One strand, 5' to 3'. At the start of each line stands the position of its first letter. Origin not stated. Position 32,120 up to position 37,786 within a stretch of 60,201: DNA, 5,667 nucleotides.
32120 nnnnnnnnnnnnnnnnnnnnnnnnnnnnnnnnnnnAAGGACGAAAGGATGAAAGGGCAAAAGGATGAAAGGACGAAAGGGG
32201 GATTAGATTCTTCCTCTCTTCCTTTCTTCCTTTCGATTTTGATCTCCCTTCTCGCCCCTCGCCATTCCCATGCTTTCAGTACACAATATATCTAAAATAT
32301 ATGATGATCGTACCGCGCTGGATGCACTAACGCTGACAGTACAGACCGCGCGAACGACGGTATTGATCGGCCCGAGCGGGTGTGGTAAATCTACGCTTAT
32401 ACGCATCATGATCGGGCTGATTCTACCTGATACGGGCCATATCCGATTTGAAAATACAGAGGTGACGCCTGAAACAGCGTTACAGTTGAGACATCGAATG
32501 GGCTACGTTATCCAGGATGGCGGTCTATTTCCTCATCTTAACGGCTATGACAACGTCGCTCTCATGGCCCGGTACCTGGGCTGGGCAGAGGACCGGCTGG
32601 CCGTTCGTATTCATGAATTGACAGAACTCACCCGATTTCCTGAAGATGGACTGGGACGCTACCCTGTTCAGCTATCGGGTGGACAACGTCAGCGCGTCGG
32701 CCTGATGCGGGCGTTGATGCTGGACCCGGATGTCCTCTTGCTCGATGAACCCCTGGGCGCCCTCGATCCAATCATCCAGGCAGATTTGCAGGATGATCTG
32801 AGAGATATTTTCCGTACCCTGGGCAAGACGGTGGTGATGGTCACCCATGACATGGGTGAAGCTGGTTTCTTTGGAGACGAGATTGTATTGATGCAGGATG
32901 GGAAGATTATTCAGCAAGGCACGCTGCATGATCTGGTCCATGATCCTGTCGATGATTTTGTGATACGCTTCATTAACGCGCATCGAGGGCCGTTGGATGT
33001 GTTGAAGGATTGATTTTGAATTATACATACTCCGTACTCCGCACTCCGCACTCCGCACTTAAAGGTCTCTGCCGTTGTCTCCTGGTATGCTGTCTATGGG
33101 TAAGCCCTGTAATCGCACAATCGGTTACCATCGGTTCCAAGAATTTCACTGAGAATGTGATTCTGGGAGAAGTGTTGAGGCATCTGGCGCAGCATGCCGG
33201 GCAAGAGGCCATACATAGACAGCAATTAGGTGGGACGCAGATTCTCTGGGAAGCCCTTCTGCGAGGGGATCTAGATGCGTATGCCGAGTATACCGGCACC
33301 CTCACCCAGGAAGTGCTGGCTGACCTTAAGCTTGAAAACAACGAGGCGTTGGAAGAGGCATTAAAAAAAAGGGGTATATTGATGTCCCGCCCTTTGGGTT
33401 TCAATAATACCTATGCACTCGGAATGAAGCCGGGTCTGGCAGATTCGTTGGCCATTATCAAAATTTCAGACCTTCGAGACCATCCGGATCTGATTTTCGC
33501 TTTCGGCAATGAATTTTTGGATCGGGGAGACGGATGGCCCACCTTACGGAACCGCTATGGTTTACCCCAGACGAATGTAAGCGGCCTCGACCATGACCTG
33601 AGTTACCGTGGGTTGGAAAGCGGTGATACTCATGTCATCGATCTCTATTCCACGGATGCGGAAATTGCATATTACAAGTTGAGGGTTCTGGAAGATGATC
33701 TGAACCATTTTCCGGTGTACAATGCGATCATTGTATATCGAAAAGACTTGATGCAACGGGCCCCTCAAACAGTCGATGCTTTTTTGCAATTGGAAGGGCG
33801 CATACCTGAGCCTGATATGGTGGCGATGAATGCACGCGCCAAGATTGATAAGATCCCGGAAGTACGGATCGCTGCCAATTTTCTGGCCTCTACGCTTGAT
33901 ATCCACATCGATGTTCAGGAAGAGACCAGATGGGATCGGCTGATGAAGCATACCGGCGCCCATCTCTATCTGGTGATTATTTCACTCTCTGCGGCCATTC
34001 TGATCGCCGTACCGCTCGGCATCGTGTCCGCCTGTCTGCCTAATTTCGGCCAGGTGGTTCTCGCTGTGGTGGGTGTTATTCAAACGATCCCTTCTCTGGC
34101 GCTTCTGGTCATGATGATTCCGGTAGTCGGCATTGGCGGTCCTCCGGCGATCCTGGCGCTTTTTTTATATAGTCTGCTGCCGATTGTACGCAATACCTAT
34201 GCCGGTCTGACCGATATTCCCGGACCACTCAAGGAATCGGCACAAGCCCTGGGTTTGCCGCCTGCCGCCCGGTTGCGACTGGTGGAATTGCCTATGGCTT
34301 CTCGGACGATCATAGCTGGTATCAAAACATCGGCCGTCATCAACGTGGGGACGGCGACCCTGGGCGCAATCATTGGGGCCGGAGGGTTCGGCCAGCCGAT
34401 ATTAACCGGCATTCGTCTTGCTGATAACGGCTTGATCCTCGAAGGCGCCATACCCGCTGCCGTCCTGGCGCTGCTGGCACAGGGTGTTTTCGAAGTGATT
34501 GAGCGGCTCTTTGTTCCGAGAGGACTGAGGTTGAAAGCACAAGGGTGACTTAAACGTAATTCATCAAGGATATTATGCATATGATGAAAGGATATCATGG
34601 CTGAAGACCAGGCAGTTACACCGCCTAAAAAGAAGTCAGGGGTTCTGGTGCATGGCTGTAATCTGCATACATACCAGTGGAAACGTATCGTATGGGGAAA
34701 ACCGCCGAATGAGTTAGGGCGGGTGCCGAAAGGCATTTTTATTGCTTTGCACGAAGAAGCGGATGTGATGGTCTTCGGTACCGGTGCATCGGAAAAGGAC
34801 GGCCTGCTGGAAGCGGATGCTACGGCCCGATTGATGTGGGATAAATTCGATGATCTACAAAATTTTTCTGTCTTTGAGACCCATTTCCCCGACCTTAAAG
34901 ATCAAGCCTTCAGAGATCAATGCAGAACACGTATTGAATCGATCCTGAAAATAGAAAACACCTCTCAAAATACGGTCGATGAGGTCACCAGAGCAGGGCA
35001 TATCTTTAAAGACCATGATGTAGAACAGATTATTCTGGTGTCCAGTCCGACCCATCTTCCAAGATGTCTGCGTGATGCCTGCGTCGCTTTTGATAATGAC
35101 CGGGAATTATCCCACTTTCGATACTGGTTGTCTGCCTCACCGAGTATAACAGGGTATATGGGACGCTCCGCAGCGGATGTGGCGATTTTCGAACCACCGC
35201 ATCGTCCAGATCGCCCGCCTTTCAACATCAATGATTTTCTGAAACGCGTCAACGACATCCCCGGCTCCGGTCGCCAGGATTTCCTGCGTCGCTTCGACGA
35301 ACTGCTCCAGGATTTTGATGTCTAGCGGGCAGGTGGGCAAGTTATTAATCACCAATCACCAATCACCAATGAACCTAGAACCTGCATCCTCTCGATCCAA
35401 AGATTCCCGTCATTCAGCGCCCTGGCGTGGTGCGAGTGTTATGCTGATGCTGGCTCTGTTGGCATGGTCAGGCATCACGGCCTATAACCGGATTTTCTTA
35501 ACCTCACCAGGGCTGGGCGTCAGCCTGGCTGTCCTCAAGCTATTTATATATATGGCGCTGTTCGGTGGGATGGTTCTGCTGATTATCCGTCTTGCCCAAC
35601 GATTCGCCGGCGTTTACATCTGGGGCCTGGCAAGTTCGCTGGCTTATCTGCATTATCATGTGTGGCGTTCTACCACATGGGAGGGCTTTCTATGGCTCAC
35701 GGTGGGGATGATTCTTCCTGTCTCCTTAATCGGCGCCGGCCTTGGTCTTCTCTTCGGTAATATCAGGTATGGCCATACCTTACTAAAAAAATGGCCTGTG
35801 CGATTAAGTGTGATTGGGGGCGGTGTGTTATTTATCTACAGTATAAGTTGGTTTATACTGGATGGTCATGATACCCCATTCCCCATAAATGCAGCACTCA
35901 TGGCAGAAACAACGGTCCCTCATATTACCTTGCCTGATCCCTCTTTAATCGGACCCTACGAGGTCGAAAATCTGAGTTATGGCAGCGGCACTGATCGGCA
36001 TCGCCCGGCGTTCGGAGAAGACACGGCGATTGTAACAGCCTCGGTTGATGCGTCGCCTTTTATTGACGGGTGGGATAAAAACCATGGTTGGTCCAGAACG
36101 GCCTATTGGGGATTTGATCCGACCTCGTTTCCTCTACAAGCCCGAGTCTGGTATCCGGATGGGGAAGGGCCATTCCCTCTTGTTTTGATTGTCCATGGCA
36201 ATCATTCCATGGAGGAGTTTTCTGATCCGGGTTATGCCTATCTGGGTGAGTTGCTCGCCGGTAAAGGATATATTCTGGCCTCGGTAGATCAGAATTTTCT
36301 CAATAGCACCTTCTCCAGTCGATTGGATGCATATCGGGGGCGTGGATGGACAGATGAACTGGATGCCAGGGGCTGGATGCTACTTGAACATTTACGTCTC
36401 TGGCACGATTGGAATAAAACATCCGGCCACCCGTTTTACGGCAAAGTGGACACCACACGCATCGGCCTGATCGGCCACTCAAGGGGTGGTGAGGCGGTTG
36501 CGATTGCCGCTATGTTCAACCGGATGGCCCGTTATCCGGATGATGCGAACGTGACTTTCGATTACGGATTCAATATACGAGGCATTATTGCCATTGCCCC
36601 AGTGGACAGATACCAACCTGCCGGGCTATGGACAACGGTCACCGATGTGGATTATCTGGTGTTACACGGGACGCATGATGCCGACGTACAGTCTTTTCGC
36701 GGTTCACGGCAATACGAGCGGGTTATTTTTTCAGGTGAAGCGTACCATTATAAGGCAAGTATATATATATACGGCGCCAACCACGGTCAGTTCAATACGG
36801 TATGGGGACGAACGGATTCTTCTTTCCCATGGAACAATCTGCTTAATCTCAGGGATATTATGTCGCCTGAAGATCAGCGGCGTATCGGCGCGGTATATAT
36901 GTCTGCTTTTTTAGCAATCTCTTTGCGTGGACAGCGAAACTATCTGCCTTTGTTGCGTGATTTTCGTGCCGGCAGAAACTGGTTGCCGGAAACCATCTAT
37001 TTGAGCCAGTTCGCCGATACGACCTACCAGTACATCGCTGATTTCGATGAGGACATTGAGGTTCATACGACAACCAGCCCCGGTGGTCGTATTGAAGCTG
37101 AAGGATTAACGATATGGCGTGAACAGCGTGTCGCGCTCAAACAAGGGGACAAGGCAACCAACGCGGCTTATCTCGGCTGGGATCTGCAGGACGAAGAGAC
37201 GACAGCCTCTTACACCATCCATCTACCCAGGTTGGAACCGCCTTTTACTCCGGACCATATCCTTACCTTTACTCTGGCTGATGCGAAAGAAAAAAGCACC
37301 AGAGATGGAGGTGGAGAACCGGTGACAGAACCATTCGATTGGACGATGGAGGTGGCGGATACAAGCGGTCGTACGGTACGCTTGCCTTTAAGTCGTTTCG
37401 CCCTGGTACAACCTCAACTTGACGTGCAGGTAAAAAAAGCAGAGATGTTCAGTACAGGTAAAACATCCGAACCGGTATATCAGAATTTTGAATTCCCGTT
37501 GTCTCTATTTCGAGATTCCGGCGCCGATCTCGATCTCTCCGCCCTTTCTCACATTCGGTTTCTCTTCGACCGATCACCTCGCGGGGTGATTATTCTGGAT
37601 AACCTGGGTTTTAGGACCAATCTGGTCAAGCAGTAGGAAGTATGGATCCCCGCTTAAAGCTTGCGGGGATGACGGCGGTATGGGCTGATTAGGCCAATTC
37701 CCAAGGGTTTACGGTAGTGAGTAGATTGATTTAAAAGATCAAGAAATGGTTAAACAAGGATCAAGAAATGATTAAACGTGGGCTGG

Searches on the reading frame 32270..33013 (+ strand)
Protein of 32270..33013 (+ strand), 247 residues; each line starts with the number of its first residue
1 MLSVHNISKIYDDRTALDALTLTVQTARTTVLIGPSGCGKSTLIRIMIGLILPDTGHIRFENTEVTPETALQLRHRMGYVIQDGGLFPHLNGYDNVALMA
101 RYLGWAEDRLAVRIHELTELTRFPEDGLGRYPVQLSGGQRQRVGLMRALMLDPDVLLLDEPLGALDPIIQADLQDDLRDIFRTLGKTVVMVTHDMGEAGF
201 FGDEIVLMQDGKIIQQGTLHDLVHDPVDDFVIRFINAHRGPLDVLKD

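Call 62: search_protein_families(library=pfam, proteins=[window:32270-33013:+], max_evalue=0.0001)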
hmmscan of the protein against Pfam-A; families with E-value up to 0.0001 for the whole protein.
window:32270-33013:+ (247 aa): 5 families
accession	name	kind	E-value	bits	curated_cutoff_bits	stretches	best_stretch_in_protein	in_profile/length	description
PF00005.33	ABC_tran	-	5.9e-34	118.1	25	1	17-162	1-136/137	ABC transporter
PF13304.12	AAA_21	-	3e-08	34.5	27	0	120-195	223-300/304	AAA domain, putative AbiEii toxin, Type IV TA system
PF03215.21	Rad17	-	2.4e-06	28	23.8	1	2-99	21-115/186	Rad17 P-loop domain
PF13555.12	AAA_29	-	1.2e-05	25.4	27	1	20-60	15-54/61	P-loop containing region of AAA domain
PF03193.22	RsgA_GTPase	-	2.2e-05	24.8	30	1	13-59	93-138/174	RsgA GTPase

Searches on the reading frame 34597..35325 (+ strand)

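Call 3: search_protein_families(library=pfam, proteins=[window:34597-35325:+], max_evalue=0.01)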
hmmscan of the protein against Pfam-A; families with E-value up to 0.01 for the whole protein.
window:34597-35325:+ (242 aa): 1 family
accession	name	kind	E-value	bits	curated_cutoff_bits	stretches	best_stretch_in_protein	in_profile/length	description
PF02698.23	DUF218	-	3e-06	27.6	27.6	1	116-159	59-98/133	DUF218 domain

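Call 4: search_protein_families(library=ncbifam, proteins=[window:34597-35325:+], max_evalue=0.01)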
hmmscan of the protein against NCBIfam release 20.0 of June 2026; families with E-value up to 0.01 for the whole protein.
window:34597-35325:+ (242 aa): 0 families

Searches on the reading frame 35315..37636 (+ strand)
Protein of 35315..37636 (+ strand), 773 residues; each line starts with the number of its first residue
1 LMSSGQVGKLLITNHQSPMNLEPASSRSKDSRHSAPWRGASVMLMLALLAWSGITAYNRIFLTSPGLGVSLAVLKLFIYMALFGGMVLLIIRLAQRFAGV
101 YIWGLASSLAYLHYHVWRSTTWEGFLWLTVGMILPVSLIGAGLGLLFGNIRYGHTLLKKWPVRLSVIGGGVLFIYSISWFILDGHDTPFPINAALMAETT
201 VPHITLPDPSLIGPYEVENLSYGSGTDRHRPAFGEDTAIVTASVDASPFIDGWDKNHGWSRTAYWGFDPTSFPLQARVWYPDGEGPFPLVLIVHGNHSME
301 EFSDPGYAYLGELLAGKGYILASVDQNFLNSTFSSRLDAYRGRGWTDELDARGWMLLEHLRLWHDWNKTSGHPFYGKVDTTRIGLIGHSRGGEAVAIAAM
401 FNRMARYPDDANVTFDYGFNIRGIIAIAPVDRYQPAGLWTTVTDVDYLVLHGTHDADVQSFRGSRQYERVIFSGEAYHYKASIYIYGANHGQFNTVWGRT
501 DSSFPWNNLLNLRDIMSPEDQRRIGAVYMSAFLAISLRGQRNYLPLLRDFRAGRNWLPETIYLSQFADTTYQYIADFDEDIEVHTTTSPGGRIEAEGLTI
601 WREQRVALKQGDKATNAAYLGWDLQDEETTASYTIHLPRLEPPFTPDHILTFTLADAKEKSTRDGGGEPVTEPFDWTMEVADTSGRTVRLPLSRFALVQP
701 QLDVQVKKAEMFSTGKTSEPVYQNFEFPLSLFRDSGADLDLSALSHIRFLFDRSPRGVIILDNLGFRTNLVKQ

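Call 3: search_protein_families(library=pfam, proteins=[window:35315-37636:+], max_evalue=0.01)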
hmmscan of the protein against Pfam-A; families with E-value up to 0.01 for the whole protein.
window:35315-37636:+ (773 aa): 3 families
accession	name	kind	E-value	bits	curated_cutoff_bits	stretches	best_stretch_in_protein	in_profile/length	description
PF12740.14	PETase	-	0.00086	19.2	28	1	307-400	70-144/263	PET hydrolase-like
PF20434.5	BD-FAE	-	0.0044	17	26.8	0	377-424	85-136/215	BD-FAE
PF07224.18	Chlorophyllase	-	0.008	15.4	26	0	273-400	28-136/301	Chlorophyllase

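Call 4: search_protein_families(library=ncbifam, proteins=[window:35315-37636:+], max_evalue=0.01)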
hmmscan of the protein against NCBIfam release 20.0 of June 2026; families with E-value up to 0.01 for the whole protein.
window:35315-37636:+ (773 aa): 0 families
